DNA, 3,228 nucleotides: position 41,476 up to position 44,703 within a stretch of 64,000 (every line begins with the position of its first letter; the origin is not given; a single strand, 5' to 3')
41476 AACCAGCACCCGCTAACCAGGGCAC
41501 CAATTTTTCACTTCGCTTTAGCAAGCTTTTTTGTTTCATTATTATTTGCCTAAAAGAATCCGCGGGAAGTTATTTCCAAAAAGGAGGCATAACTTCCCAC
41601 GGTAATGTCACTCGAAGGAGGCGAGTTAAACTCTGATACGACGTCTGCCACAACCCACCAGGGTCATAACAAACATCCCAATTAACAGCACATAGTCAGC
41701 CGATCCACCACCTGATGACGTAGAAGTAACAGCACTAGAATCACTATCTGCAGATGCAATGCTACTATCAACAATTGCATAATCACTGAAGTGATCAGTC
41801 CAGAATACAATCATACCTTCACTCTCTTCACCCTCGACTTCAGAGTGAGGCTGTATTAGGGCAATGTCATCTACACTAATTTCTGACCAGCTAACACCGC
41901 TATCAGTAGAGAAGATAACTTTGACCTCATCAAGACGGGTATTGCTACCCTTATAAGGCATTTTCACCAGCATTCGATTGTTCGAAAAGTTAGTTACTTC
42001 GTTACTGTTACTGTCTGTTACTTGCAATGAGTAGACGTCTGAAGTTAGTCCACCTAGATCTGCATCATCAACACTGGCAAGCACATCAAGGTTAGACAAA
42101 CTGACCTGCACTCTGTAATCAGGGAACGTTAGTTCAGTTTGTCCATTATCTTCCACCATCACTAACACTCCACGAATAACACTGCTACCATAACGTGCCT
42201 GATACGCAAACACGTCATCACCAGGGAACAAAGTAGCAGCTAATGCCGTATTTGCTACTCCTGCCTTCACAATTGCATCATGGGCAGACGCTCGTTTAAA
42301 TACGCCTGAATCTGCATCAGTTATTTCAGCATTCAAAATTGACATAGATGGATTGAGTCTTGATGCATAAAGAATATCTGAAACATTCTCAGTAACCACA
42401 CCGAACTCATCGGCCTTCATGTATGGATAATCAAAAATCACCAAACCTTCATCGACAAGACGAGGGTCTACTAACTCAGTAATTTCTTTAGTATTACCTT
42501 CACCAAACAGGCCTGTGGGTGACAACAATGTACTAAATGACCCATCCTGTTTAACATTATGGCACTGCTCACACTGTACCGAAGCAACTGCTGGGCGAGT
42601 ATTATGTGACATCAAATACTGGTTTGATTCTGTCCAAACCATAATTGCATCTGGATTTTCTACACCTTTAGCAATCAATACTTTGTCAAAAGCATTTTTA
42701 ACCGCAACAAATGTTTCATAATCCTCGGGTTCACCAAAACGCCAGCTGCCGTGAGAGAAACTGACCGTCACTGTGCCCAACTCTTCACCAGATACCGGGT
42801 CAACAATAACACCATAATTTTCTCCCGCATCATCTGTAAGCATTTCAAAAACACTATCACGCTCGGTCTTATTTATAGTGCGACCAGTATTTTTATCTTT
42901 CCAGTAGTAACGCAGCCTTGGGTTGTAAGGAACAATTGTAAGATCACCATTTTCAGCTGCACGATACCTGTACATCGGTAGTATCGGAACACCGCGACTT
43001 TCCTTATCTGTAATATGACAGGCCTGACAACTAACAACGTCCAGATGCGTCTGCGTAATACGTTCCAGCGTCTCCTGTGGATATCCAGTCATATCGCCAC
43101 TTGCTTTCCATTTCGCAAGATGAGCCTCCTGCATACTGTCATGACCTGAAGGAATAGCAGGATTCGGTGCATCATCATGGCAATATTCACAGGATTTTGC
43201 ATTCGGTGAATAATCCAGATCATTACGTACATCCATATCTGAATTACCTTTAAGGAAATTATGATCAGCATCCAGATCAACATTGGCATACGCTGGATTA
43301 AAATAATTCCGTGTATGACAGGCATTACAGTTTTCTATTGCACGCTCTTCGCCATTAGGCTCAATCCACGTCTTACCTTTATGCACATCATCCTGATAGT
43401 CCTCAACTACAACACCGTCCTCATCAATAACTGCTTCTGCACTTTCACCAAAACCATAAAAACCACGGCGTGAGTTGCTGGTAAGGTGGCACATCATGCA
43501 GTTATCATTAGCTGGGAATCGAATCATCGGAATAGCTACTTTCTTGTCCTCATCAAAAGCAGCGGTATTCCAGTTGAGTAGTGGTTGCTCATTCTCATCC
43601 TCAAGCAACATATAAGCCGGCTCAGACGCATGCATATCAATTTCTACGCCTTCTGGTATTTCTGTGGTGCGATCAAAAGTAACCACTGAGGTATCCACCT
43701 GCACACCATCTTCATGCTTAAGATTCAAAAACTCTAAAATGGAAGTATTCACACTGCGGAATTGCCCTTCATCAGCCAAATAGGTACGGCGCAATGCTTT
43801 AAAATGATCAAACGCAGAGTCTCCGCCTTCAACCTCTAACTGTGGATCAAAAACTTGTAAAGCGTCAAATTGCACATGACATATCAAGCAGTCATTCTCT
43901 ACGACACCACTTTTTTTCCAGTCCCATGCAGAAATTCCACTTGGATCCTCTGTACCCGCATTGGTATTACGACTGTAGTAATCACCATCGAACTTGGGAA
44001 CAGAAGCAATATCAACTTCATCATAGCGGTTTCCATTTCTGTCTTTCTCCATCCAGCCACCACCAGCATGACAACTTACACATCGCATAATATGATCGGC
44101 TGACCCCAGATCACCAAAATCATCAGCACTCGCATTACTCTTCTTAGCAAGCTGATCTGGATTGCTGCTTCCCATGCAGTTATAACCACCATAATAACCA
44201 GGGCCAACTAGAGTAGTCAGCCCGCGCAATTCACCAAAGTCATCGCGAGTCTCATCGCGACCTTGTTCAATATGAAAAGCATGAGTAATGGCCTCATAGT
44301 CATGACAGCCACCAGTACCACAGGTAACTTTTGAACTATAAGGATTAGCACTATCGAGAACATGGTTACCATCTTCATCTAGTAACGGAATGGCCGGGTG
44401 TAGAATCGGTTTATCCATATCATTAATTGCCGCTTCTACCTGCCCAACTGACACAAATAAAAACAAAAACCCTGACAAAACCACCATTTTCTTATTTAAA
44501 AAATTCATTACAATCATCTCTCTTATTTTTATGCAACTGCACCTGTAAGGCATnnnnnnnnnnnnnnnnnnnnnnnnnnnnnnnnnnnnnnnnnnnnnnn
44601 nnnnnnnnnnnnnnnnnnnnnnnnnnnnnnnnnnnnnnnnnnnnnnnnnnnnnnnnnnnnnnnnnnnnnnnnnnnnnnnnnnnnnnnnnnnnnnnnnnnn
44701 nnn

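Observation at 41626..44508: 960-aa multiheme cytochrome carrying a GlyGly-CTERM (rhombosortase-type) sorting signal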

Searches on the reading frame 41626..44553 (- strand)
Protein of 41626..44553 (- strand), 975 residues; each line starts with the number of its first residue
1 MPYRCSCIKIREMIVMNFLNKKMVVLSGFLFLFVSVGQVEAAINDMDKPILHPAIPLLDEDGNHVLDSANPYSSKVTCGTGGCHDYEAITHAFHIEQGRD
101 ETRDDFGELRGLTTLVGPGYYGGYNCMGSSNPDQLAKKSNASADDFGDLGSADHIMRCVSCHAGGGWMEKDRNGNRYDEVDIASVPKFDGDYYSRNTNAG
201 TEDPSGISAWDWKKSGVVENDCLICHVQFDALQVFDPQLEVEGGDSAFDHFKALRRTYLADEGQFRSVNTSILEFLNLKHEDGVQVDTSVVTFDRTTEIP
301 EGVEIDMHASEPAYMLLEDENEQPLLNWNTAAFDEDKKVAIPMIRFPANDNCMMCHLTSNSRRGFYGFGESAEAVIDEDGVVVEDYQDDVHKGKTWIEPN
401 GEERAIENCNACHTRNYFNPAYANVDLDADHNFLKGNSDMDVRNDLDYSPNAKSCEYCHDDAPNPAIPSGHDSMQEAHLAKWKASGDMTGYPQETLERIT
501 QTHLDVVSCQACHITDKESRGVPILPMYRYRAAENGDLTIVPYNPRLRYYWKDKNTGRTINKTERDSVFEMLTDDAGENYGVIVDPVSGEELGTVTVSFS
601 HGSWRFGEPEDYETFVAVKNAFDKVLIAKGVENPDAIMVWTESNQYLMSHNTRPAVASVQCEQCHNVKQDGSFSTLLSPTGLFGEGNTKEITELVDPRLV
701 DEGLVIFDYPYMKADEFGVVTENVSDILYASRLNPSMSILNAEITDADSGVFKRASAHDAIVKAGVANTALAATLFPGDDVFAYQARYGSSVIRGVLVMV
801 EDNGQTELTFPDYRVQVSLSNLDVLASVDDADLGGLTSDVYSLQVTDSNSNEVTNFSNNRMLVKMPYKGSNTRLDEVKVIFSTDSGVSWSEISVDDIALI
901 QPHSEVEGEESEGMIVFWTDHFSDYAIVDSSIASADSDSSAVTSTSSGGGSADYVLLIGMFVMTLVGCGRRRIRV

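Call 3: search_protein_families(library=ncbifam, proteins=[window:41626-44508:-], max_evalue=1)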
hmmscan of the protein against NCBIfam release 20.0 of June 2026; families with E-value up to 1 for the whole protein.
window:41626-44508:- (960 aa): 3 families
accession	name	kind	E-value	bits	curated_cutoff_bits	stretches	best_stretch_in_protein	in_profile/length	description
TIGR04315.1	octaheme_Shew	subfamily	4.5e-10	39.1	375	2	335-501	97-253/440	tetrathionate reductase family octaheme c-type cytochrome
TIGR03507.1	decahem_SO1788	subfamily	1.8e-05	23.4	209.3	1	384-502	565-664/672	OmcA/MtrC family decaheme c-type cytochrome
NF041781.1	mnquin_red_QrcA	equivalog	0.034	13.8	180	1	624-661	23-61/174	menaquinone reductase multiheme cytochrome c subunit QrcA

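Call 4: search_protein_families(library=pfam, proteins=[window:41626-44508:-], max_evalue=1)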
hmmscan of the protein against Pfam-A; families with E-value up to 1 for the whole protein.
window:41626-44508:- (960 aa): 7 families
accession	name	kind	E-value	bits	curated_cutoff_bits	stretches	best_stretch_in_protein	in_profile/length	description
PF22113.1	Mtrc-MtrF_II-IV_dom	-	1.4e-08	34.9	30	1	335-503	29-168/176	Outer membrane cytochrome MtrC/MtrF-like, domains II/IV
PF13442.11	Cytochrome_CBB3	-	2e-05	25.3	27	0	385-415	5-35/68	Cytochrome C oxidase, cbb3-type, subunit III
PF13435.11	Cytochrome_C554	-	2.6e-05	25.5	20.8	1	629-650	62-83/84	Cytochrome c554 and c-prime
PF14537.11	Cytochrom_c3_2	-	0.0034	18.2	25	0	642-653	56-67/79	Cytochrome c3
PF02085.21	Cytochrom_CIII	-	0.014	16.1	22.9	0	630-656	20-44/101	Class III cytochrome C family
PF14522.11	Cytochrome_C7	-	0.02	15.2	24.8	0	391-498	13-66/67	Cytochrome c7 and related cytochrome c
PF07034.17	ORC3_N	-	0.2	11.5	25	1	607-654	97-142/328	Origin recognition complex (ORC) subunit 3 N-terminus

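Call 9: find_homologous_proteins(query=window:41626-44508:-, max_evalue=0.00001)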
Query window:41626-44508:- (960 aa): 426 proteins with E <= 0.00001 among 6556 candidates; the best 120 are listed.
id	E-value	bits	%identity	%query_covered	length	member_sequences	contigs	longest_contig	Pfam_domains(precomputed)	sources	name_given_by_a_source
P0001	0.0e+0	2233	100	100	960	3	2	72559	PF13442.12,PF22113.2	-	-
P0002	0.0e+0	1779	79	100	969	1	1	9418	PF22113.2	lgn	-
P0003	0.0e+0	1735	76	100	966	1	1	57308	PF22113.2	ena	-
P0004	0.0e+0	1730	77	100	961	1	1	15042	PF22113.2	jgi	-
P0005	0.0e+0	1724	76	100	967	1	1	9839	PF22113.2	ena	-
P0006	0.0e+0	1666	73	100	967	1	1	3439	PF22113.2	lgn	-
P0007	0.0e+0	1472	65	100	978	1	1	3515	PF13435.12,PF13442.12,PF22113.2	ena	-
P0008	0.0e+0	1286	59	100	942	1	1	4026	PF13442.12,PF22113.2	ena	-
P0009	0.0e+0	1254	59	95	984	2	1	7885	PF22113.2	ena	-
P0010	0.0e+0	1247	58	99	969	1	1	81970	PF22113.2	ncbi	-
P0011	0.0e+0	1242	59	95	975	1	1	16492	PF13442.12,PF22113.2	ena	-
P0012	0.0e+0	1240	58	97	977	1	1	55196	PF14537.12,PF13442.12,PF22113.2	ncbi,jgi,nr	ncbi:MAG: cytochrome C [Gammaproteobacteria bacterium]|nr:cytochrome C [Gammaproteobacteria bacteriu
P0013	0.0e+0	1230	56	98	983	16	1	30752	PF13442.12,PF22113.2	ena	-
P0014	0.0e+0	1230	58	95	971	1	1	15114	PF13442.12,PF22113.2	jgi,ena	-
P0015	0.0e+0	1230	57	95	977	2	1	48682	PF13442.12,PF22113.2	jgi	-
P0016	0.0e+0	1227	57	95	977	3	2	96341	PF13442.12,PF22113.2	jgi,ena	-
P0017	0.0e+0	1221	57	95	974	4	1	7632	PF13442.12,PF22113.2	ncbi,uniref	ncbi:Cytochrome c family protein [hydrothermal vent metagenome]|uniref:Cytochrome c family protein n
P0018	0.0e+0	1220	57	95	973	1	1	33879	PF13442.12,PF22113.2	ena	-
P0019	0.0e+0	1219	57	94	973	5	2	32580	PF13442.12,PF22113.2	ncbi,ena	-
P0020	0.0e+0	1217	57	94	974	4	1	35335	PF13442.12,PF22113.2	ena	-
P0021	0.0e+0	1217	56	96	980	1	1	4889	PF13442.12,PF22113.2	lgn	-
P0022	0.0e+0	1215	56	99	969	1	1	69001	PF13442.12,PF22113.2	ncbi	-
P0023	0.0e+0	1200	56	95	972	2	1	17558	PF13442.12,PF22113.2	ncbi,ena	-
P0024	0.0e+0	1199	56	95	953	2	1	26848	PF13442.12,PF22113.2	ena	-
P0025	0.0e+0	1198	56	96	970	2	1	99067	PF13442.12,PF22113.2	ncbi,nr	ncbi:MAG: cytochrome C [Gammaproteobacteria bacterium]|nr:cytochrome C [Gammaproteobacteria bacteriu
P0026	0.0e+0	1178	56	97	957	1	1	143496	PF13442.12,PF22113.2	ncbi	-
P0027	0.0e+0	1173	57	97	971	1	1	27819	PF13442.12,PF22113.2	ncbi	-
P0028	0.0e+0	1172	57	95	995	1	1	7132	PF13442.12,PF22113.2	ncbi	-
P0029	0.0e+0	1172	57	95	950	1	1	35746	PF22113.2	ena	-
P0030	0.0e+0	1169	55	98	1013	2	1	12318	PF14537.12,PF13442.12,PF22113.2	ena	-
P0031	0.0e+0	1166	56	96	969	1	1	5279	PF22113.2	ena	-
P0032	0.0e+0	1164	55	99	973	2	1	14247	PF14537.12,PF13435.12,PF13442.12,PF22113.2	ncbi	-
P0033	0.0e+0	1164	55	99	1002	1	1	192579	PF13442.12,PF22113.2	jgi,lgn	jgi:hypothetical protein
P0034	0.0e+0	1163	57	95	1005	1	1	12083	PF22113.2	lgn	-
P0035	0.0e+0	1157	55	97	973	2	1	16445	PF13442.12,PF22113.2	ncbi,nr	ncbi:MAG TPA: cytochrome C [Gammaproteobacteria bacterium]|nr:cytochrome C [Gammaproteobacteria bact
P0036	0.0e+0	1154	56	92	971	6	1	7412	PF13442.12,PF22113.2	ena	-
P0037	0.0e+0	1151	56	94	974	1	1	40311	PF02085.22,PF13442.12,PF14522.12,PF22113.2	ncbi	-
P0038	0.0e+0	1144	54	95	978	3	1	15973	PF22113.2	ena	-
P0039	0.0e+0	1138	56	99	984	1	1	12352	PF13442.12,PF22113.2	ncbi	-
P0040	0.0e+0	1137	56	96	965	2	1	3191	PF13442.12,PF14522.12,PF22113.2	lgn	-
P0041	0.0e+0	1136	55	98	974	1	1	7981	PF13442.12,PF22113.2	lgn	-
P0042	0.0e+0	1134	56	93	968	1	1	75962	PF13442.12,PF22113.2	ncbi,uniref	ncbi:hypothetical protein MNBD_GAMMA25-109 [hydrothermal vent metagenome]|uniref:Outer membrane cyto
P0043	0.0e+0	1123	53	98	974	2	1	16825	PF13435.12,PF13442.12,PF14522.12,PF22113.2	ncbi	-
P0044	0.0e+0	1123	54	97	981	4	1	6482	PF13442.12,PF14522.12,PF22113.2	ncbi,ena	-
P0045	0.0e+0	1121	54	95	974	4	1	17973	PF14537.12,PF13442.12,PF14522.12,PF22113.2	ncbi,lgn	-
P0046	0.0e+0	1120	54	95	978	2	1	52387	PF13442.12,PF22113.2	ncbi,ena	-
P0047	0.0e+0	1119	52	99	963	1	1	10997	PF13435.12,PF22113.2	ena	-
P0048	0.0e+0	1118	54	94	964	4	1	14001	PF13435.12,PF14522.12,PF22113.2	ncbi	-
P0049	0.0e+0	1111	53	95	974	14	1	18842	PF02085.22,PF13442.12,PF22113.2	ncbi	-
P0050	0.0e+0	1109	52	99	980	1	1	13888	PF02085.22,PF13442.12,PF14522.12,PF22113.2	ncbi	-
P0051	0.0e+0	1104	53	93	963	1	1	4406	PF13435.12,PF14522.12,PF22113.2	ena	-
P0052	0.0e+0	1103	54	93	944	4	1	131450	PF13442.12,PF22113.2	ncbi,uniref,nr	ncbi:hypothetical protein QUF61_02225 [Candidatus Venteria ishoeyi]|uniref:hypothetical protein n=1 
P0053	0.0e+0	1102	55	95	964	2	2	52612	PF14537.12,PF13442.12,PF22113.2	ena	-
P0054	0.0e+0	1097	53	95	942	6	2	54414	PF13435.12,PF13442.12,PF14522.12,PF22113.2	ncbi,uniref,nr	ncbi:MAG: cytochrome C [endosymbiont of Seepiophila jonesi]|uniref:Cytochrome C n=1 Tax=endosymbiont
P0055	0.0e+0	1096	54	94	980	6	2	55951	PF13442.12,PF14522.12,PF22113.2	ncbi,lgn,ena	-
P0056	0.0e+0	1094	52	98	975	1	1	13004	PF14537.12,PF13442.12,PF14522.12,PF22113.2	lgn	-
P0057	0.0e+0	1092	52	95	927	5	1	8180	PF13442.12,PF22113.2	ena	-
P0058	0.0e+0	1092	51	99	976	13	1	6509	PF22113.2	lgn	-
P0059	0.0e+0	1091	51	99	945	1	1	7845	PF22113.2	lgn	-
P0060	0.0e+0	1090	54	92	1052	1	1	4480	PF22113.2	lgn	-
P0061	0.0e+0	1089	52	98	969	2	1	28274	PF13442.12,PF22113.2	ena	-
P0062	0.0e+0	1089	53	97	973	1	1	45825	PF14537.12,PF13442.12,PF22113.2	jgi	jgi:hypothetical protein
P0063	0.0e+0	1082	53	95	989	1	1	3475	PF13442.12,PF22113.2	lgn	-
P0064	0.0e+0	1081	53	100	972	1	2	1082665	PF13435.12,PF13442.12,PF22113.2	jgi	-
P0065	0.0e+0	1073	52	98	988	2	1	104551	PF13442.12,PF22113.2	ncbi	-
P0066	0.0e+0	1072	53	97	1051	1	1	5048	PF02085.22,PF14522.12,PF22113.2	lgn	-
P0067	0.0e+0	1072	54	93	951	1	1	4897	PF14537.12,PF13442.12,PF14522.12,PF22113.2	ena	-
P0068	0.0e+0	1069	52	94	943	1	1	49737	PF14537.12,PF13442.12,PF22113.2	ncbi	-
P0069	0.0e+0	1067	52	94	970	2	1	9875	PF13442.12,PF14522.12,PF22113.2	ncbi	-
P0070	0.0e+0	1067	52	96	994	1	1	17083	PF13442.12,PF22113.2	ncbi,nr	ncbi:MAG: hypothetical protein L3J28_11220 [Candidatus Polarisedimenticolaceae bacterium]|nr:hypothe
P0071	0.0e+0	1066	50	97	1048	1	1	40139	PF22113.2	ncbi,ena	-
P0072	0.0e+0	1063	52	95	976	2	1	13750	PF13442.12,PF14522.12,PF22113.2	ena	-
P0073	0.0e+0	1062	51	96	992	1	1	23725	PF13442.12,PF14522.12,PF22113.2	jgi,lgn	jgi:hypothetical protein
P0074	0.0e+0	1061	53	95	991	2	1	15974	PF14537.12,PF13442.12,PF22113.2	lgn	-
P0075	0.0e+0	1060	52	98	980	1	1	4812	PF13442.12,PF14522.12,PF22113.2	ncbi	-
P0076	0.0e+0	1060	53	96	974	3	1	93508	PF22113.2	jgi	-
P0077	0.0e+0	1058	52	93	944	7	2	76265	PF13442.12,PF22113.2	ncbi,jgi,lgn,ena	-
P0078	0.0e+0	1058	52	95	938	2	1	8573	PF13435.12,PF02085.22,PF13442.12,PF14522.12,PF22113.2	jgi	-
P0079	0.0e+0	1058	51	99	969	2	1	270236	PF13442.12,PF22113.2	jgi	-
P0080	0.0e+0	1055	52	93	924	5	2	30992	PF22113.2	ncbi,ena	-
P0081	0.0e+0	1053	53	96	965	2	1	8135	PF13442.12,PF22113.2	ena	-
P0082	0.0e+0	1053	52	94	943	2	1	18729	PF22113.2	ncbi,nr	ncbi:MAG: cytochrome C [Colwellia sp.]|nr:cytochrome C [Colwellia sp.]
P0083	0.0e+0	1052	51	94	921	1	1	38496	PF22113.2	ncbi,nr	ncbi:hypothetical protein QUF74_06030 [Candidatus Halobeggiatoa sp. HSG11]|nr:hypothetical protein [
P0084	0.0e+0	1052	51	92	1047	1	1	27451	PF13442.12,PF14522.12,PF22113.2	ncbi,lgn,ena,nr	ncbi:MAG TPA: cytochrome C [Deltaproteobacteria bacterium]|nr:cytochrome C [Deltaproteobacteria bact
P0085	0.0e+0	1051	51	96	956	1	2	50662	PF13435.12,PF13442.12,PF22113.2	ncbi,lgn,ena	-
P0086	0.0e+0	1051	52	95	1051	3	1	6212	PF14522.12,PF22113.2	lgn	-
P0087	0.0e+0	1049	52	95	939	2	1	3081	PF13442.12,PF22113.2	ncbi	-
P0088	0.0e+0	1047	52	96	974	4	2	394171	PF14537.12,PF13435.12,PF13442.12,PF22113.2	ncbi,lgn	-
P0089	0.0e+0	1041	52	99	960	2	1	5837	PF14537.12,PF13442.12,PF22113.2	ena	-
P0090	0.0e+0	1039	51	99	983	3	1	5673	PF13442.12,PF14522.12,PF22113.2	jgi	jgi:hypothetical protein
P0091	0.0e+0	1038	57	82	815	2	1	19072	PF13435.12,PF13442.12,PF22113.2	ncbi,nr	ncbi:MAG TPA: cytochrome C, partial [Sedimenticola sp.]|nr:cytochrome C [Sedimenticola sp.]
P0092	0.0e+0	1038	50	94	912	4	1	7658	PF13442.12,PF22113.2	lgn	-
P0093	0.0e+0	1037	52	94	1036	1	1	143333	PF22113.2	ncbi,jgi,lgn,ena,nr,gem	ncbi:MAG: cytochrome C [Deltaproteobacteria bacterium]|nr:cytochrome C [Deltaproteobacteria bacteriu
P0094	0.0e+0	1037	52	92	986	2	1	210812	PF13442.12,PF22113.2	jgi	-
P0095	0.0e+0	1036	51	95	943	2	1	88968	PF22113.2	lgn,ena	-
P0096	0.0e+0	1035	52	98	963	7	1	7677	PF14537.12,PF13442.12,PF14522.12,PF22113.2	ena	-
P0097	0.0e+0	1032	51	99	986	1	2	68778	PF13442.12,PF22113.2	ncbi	-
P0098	0.0e+0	1031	50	96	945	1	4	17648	PF14537.12,PF13442.12,PF14522.12,PF22113.2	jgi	-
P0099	0.0e+0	1031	53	94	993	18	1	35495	PF14537.12,PF22113.2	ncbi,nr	ncbi:MAG: cytochrome C [Gammaproteobacteria bacterium]|nr:cytochrome C [Gammaproteobacteria bacteriu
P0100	0.0e+0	1031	51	97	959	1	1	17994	PF13442.12,PF14522.12,PF22113.2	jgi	jgi:ssDNA-binding Zn-finger/Zn-ribbon topoisomerase 1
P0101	0.0e+0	1030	49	95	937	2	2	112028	PF22113.2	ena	-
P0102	0.0e+0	1028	51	100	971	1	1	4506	PF14537.12,PF13442.12,PF14522.12,PF22113.2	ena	-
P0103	0.0e+0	1028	51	95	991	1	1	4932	PF14537.12,PF13442.12,PF22113.2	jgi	-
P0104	0.0e+0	1027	51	92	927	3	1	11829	PF13435.12,PF22113.2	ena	-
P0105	0.0e+0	1025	51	93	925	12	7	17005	PF13442.12,PF22113.2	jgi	-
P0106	0.0e+0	1025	50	97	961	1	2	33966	PF13435.12,PF13442.12,PF22113.2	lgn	-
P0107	0.0e+0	1023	52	94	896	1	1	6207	PF13435.12,PF13442.12,PF14522.12,PF22113.2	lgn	-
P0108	0.0e+0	1022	51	90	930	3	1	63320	PF13435.12,PF02085.22,PF13442.12,PF22113.2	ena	-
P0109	0.0e+0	1021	50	94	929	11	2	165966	PF22113.2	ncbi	-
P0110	0.0e+0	1019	50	94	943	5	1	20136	PF22113.2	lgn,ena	-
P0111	0.0e+0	1018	51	93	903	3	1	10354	PF13435.12,PF13442.12,PF22113.2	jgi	-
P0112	0.0e+0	1017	52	95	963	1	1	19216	PF13435.12,PF13442.12,PF14522.12,PF22113.2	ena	-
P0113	0.0e+0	1016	49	94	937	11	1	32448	PF13435.12,PF22113.2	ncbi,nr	ncbi:MAG: cytochrome C [Candidatus Thiodiazotropha taylori]|nr:cytochrome C [Candidatus Thiodiazotro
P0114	0.0e+0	1015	51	92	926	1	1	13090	PF22113.2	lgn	-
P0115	0.0e+0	1013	49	99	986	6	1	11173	PF22113.2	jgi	jgi:hypothetical protein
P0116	1.3e-298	1011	51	93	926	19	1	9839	PF22113.2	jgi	-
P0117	2.3e-298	1011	51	98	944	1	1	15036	PF14537.12,PF14522.12,PF22113.2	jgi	-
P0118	3.2e-298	1010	50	95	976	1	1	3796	PF13435.12,PF13442.12,PF14522.12,PF22113.2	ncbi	-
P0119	5.4e-298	1009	48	95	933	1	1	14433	PF22113.2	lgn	-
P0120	9.7e-298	1009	49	95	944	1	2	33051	PF14537.12,PF22113.2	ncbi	-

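Call 10: find_encoding_contigs(protein=window:41626-44553:-, flank=10000, max_places=6)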
Protein window:41626-44553:- (975 aa): no gene with exactly this product is on record in the collection.

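Call 12: find_encoding_contigs(protein=P0001, flank=10000, max_places=4)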
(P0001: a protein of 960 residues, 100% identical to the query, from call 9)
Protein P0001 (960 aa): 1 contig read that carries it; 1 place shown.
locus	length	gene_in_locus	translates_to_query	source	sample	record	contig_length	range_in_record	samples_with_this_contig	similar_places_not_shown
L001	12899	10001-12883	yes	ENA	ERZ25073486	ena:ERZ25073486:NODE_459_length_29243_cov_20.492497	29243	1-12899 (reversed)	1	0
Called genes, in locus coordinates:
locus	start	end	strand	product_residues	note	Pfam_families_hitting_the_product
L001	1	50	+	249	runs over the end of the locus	PF01578:Cytochrom_C_asm, PF27518:CcmC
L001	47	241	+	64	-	PF04995:CcmD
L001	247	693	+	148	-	PF03100:CcmE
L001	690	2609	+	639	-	PF01578:Cytochrom_C_asm, PF16327:CcmF_C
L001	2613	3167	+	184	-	PF00578:AhpC-TSA, PF08534:Redoxin, PF13098:Thioredoxin_2 (weak)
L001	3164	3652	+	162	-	PF03918:CcmH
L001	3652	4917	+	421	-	PF23914:TPR_CcmH_CycH, PF14559:TPR_19 (faint), PF23892:Ig_CycH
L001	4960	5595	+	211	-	PF06110:TXD17-like_Trx (weak), PF01323:DSBA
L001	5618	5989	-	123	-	-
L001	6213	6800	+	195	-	PF02169:LPP20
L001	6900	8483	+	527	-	-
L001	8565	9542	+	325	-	-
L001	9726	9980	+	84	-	PF00037:Fer4 (faint), PF12838:Fer4_7 (weak), PF13187:Fer4_9 (weak)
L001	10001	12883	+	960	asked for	PF13442:Cytochrome_CBB3 (faint), PF22113:Mtrc-MtrF_II-IV_dom (weak)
